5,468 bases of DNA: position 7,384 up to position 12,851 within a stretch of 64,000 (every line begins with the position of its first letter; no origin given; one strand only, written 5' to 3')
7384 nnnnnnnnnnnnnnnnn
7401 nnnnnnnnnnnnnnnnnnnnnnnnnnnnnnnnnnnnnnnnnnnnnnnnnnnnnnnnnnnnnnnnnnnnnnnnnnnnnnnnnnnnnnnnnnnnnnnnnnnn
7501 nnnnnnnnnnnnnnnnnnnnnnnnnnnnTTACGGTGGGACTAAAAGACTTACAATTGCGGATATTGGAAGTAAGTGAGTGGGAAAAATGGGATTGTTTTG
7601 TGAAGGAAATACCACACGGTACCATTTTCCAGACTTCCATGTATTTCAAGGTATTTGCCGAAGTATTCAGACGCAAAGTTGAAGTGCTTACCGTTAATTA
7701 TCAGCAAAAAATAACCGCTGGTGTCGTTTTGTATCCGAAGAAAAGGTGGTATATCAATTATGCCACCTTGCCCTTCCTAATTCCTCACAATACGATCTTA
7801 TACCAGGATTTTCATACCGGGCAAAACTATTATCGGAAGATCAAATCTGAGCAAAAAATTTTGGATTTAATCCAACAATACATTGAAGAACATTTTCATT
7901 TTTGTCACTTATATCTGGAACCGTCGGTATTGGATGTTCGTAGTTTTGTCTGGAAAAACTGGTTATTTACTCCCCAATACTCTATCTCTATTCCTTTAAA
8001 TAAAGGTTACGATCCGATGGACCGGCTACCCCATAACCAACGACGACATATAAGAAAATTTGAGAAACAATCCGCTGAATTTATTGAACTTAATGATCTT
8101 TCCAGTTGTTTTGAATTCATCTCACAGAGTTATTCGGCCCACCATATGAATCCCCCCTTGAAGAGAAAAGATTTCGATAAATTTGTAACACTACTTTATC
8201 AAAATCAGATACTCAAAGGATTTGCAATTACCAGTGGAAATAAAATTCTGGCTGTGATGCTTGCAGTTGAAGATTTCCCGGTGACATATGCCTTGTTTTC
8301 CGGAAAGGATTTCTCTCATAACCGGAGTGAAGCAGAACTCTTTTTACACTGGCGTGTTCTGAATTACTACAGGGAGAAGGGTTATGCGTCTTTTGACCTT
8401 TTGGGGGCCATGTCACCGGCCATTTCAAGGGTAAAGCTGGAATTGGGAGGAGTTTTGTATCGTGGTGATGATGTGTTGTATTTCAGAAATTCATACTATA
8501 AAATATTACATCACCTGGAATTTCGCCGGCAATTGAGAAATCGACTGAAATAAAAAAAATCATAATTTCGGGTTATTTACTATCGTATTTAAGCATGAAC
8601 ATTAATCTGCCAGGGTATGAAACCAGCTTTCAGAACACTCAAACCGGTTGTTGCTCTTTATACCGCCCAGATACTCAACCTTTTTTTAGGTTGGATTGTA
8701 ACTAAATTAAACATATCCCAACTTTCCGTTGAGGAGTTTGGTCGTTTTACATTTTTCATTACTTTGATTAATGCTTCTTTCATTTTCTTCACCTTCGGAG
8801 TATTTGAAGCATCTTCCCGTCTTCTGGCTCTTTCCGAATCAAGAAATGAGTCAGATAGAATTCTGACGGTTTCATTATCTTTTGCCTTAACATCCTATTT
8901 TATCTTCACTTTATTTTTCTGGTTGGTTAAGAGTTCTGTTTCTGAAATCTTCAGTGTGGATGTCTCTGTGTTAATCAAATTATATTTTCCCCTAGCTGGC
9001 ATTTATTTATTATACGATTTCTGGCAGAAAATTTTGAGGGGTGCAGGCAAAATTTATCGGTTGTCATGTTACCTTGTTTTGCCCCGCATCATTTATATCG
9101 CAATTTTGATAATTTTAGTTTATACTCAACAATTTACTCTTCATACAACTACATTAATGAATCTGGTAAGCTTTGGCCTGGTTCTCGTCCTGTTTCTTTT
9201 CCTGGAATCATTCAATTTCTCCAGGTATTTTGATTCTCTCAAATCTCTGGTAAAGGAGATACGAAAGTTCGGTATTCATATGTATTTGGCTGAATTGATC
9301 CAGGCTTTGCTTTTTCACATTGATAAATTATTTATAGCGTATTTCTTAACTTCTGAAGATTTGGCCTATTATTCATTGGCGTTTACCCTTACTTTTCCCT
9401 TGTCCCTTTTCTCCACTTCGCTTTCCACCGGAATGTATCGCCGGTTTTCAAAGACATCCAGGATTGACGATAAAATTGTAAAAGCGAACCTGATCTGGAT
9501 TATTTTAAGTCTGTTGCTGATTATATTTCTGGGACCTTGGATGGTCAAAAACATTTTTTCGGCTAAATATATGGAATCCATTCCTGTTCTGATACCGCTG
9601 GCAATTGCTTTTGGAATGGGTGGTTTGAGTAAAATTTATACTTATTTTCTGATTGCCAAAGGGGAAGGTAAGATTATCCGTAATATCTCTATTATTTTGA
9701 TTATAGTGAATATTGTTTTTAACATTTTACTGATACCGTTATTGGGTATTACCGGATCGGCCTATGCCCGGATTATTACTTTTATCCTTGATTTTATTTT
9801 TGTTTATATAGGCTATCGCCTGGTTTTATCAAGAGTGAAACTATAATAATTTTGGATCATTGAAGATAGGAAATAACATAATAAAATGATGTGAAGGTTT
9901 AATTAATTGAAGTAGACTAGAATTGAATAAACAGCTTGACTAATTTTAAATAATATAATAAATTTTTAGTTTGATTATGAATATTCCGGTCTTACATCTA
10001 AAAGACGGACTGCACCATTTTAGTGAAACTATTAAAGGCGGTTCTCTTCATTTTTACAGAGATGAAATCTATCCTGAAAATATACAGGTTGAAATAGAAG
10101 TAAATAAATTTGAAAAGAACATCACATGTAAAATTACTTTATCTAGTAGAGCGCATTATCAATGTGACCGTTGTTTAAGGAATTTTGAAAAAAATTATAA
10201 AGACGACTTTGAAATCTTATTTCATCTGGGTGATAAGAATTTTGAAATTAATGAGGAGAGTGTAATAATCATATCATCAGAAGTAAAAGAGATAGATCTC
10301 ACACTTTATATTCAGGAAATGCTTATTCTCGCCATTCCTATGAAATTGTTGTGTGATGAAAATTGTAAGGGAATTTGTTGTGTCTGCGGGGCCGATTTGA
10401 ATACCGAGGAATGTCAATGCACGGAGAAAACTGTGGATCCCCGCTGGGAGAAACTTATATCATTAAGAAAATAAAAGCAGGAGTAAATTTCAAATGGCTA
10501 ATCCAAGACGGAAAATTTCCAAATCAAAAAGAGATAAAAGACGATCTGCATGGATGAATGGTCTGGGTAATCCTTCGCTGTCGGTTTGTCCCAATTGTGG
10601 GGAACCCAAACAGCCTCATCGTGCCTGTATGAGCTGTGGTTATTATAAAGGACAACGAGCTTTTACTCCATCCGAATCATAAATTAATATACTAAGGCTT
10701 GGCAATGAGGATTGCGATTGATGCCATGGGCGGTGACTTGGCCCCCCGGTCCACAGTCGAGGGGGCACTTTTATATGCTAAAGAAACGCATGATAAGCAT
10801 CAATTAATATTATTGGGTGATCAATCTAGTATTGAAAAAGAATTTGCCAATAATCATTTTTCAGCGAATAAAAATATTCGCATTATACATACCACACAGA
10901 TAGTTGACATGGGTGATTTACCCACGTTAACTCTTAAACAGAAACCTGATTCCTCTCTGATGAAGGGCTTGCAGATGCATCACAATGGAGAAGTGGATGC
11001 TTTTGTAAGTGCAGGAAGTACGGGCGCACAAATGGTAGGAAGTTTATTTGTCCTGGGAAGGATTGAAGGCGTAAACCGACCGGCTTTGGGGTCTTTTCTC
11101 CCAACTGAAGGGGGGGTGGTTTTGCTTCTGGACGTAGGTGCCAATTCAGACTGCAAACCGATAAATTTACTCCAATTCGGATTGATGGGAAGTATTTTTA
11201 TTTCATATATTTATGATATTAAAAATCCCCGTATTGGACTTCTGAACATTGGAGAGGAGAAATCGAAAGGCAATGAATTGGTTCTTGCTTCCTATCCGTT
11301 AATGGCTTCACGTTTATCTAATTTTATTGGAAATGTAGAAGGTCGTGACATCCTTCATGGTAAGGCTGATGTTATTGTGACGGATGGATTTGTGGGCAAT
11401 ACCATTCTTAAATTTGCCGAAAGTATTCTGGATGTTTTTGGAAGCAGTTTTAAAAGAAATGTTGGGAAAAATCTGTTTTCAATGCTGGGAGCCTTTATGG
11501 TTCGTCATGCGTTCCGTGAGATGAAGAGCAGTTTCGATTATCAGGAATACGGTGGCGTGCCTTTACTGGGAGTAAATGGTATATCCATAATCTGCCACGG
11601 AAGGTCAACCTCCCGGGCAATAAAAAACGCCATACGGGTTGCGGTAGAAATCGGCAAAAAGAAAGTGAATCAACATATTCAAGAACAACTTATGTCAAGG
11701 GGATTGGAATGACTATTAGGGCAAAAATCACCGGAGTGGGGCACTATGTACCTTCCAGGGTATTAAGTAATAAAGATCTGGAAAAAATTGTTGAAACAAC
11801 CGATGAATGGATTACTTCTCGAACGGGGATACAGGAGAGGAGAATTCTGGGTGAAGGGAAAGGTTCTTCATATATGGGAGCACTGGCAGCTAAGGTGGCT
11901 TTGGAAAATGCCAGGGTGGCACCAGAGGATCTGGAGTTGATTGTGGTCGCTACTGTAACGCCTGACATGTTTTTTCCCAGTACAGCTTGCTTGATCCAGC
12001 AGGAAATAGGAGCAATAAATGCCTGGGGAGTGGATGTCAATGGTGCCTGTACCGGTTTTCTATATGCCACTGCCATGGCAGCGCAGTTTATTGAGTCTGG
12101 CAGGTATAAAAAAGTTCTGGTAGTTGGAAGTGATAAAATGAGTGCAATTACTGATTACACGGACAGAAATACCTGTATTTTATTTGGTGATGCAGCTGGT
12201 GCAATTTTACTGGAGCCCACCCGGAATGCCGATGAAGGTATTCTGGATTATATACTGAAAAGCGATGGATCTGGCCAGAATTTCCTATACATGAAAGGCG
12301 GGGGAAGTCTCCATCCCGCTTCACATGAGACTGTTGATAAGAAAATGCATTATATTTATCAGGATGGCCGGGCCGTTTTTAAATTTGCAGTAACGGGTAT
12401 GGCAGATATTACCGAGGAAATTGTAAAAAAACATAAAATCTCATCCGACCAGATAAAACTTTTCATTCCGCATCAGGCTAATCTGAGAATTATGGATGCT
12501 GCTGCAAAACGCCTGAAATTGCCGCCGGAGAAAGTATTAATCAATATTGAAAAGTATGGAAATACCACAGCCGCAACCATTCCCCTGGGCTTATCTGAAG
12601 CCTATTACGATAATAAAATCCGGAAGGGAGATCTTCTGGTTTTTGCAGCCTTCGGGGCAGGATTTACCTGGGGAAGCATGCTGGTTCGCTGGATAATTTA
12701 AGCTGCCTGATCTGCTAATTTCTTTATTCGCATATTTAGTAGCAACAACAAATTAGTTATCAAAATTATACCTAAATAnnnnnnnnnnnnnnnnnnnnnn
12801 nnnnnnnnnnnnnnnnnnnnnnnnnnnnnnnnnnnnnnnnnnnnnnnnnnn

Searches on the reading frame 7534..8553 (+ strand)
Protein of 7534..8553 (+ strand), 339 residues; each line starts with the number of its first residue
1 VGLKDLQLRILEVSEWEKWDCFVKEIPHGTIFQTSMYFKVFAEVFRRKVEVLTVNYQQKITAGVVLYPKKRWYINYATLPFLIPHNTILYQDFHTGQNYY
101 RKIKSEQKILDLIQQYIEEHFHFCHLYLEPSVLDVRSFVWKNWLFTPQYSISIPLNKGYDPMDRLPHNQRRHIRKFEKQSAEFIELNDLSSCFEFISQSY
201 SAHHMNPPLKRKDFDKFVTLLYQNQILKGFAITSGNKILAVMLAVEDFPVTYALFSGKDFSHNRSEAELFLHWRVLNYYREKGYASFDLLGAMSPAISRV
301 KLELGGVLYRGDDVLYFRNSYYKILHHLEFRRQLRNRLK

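Call 19: search_protein_families(library=pfam, proteins=[window:7534-8553:+], max_evalue=0.0001)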
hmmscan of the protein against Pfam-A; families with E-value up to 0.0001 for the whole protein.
window:7534-8553:+ (339 aa): 1 family
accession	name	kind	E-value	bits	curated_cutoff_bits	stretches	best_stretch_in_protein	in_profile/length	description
PF13480.13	Acetyltransf_6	-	1e-07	32.6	22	1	169-292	7-137/143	Acetyltransferase (GNAT) domain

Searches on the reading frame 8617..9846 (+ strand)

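Call 20: search_protein_families(library=pfam, proteins=[window:8617-9846:+], max_evalue=0.00001)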
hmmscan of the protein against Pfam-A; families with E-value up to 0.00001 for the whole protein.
window:8617-9846:+ (409 aa): 2 families
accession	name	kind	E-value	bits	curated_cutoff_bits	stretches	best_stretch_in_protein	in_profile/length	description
PF01943.22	Polysacc_synt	-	1.3e-09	38.3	28.2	1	9-278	3-271/274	Polysaccharide biosynthesis protein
PF13440.11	Polysacc_synt_3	-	2.7e-09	37.1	23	1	36-316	6-276/293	Polysaccharide biosynthesis protein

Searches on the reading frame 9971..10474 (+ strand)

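Call 18: search_protein_families(library=pfam, proteins=[window:9971-10474:+], max_evalue=0.001)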
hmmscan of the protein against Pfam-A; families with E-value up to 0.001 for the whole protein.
window:9971-10474:+ (167 aa): 1 family
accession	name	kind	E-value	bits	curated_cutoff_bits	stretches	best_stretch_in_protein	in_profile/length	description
PF02620.22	YceD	-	1.3e-26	93.5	33.2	1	55-165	3-118/119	Large ribosomal RNA subunit accumulation protein YceD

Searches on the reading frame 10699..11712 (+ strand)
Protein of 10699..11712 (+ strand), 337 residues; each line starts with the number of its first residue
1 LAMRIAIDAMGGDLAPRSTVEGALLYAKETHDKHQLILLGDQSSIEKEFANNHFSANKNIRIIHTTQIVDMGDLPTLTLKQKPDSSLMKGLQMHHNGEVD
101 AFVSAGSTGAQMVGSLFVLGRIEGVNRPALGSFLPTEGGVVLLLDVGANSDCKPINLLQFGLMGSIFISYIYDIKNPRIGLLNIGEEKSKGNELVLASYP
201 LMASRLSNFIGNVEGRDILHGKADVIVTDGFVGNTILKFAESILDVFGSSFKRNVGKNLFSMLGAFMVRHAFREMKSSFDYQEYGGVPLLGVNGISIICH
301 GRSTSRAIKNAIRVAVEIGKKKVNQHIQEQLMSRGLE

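Call 19: search_protein_families(library=pfam, proteins=[window:10699-11712:+], max_evalue=0.0001)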
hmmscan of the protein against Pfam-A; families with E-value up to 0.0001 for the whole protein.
window:10699-11712:+ (337 aa): 1 family
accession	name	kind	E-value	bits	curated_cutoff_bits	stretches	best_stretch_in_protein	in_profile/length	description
PF02504.20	FA_synthesis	-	9.6e-102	340.8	29.1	1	3-325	1-323/324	Fatty acid synthesis protein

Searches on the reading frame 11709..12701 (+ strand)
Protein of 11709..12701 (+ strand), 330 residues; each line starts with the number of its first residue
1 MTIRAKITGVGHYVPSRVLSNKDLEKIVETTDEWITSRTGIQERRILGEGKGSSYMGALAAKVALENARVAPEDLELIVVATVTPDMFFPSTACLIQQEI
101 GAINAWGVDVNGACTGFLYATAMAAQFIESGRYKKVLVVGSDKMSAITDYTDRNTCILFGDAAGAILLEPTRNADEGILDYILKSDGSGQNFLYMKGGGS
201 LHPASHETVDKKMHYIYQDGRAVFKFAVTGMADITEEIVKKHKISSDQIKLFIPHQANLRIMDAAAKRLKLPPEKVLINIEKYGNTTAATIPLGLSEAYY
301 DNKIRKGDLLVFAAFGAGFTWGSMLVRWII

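Call 19: search_protein_families(library=pfam, proteins=[window:11709-12701:+], max_evalue=0.0001)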
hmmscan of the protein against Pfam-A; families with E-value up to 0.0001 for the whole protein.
window:11709-12701:+ (330 aa): 3 families
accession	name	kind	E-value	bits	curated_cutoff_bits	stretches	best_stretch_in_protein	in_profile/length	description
PF08541.16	ACP_syn_III_C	-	3.9e-36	123.5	26.6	1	240-328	2-90/90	3-Oxoacyl-[acyl-carrier-protein (ACP)] synthase III C terminal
PF08545.16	ACP_syn_III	-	8.7e-31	106.1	24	1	109-187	2-80/80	3-Oxoacyl-[acyl-carrier-protein (ACP)] synthase III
PF00108.29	Thiolase_N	-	8.7e-08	32.3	26.4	1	37-153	7-124/260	Thiolase, N-terminal domain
